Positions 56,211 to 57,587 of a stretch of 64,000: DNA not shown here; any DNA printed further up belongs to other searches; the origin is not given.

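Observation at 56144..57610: Codon-atypical 4Fe-4S gene bracketed exactly by ~147-bp direct repeats inside the menaquinone cluster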

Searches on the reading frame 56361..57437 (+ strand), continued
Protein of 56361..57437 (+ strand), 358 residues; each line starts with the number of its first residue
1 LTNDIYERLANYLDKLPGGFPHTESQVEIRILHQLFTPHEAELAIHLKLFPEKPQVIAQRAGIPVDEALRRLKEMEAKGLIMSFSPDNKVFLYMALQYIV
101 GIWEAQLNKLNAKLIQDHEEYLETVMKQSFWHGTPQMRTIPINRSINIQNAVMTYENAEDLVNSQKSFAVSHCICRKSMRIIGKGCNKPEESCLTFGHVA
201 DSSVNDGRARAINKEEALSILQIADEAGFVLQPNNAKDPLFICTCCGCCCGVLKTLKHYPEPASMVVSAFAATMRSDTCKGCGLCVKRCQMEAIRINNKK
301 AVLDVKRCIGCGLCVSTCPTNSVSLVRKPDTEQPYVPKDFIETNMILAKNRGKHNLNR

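Call 71: predict_structure(alignment_id=A2)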
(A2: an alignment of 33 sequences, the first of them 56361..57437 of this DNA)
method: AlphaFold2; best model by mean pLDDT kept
length: 358 residues; sequences in the alignment: 33
mean_pLDDT: 50.5   pTM: 0.37
mean pLDDT of the five models: 50.5, 50.4, 50.4, 48.5, 46.0
residues with pLDDT >= 90: 23; 70-90: 64; 50-70: 75; < 50: 196
segments of 3 or more residues with pLDDT < 50: 1-3, 17-21, 97-152, 181-185, 233-240, 246-358
pLDDT, mean of each block of 10 residues (from residue 1): 73 59 59 78 81 86 94 77 62 58 33 34 31 26 27 62 81 54 50 67 70 86 61 44 49 28 23 28 28 26 29 27 24 31 35 33
secondary structure, 60 per line:
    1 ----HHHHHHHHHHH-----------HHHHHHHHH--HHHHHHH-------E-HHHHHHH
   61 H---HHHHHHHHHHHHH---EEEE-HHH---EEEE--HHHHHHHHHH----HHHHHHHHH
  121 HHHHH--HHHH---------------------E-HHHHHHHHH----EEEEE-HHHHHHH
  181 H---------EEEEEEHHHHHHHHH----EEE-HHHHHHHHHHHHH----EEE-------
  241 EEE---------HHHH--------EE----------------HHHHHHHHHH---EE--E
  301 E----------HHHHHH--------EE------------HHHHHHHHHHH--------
elements in order: H5-15 H27-35 H38-44 H54-61 H65-77 E81-84 E92-95 H98-107 H112-125 H128-131 H155-163 E168-172 H174-181 E191-196 H197-205 E210-212 H214-226 E231-233 E241-243 H253-256 H283-292 H312-317 H340-350
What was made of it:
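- Tried and rejected: Structure prediction of the Fe-S protein: mean pLDDT 50.5 and pTM 0.37 (call 71).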

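Call 72: search_solved_structures(query=A2, max_evalue=10, show_alignments=0)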
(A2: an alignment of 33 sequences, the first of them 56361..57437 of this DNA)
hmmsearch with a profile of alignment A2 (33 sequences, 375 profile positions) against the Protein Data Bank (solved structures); distinct sequences matched with E-value up to 10: 227 (the best 60 are shown).
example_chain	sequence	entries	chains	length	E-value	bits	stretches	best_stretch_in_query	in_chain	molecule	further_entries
9sw6_G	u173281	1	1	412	1e-18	70.6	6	278-331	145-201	Polyferredoxin protein MvhB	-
9sfi_O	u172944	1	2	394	2.7e-16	62.7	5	276-333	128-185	Ferredoxin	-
7zc6_B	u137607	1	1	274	9.5e-15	57.6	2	278-325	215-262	RnfB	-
9eri_B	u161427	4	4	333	2.2e-14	56.4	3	272-324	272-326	Na(+)-translocating ferredoxin:NAD(+) oxidoreductase complex subunit B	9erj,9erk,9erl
9sfi_T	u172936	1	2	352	1.6e-11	47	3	272-343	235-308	4Fe-4S ferredoxin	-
7bkb_K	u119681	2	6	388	2.3e-11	46.5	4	274-332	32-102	Formylmethanofuran dehydrogenase, subunit F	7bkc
8rvv_A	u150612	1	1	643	5e-11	45.3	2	268-323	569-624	H(2):CoB-CoM heterodisulfide,ferredoxin reductase subunit A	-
8rvu_a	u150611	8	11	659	5.2e-11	45.3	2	268-323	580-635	H(2):CoB-CoM heterodisulfide,ferredoxin reductase subunit A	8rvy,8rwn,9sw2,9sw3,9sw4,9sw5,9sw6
5t5i_F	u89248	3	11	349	1.5e-10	43.8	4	272-326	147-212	Tungsten formylmethanofuran dehydrogenase subunit fwdF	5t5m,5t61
7np8_A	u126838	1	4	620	1.7e-10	43.6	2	272-322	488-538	Coenzyme F420-dependent sulfite reductase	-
9sw6_H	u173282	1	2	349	1.7e-10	43.6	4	274-327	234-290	Tungsten formylmethanofuran dehydrogenase, subunit F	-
7q4w_B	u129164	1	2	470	2.9e-10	42.8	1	259-324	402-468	Iron hydrogenase HydB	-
7q4v_B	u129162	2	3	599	3.1e-10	42.8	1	259-324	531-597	Iron hydrogenase HydB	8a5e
7npa_A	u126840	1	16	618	6.2e-10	41.7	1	273-321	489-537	Coenzyme F420-dependent sulfite reductase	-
9mqx_B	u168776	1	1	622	2.2e-09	40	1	264-330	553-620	NADH:ubiquinone oxidoreductase, NADH-binding (51 kD) subunit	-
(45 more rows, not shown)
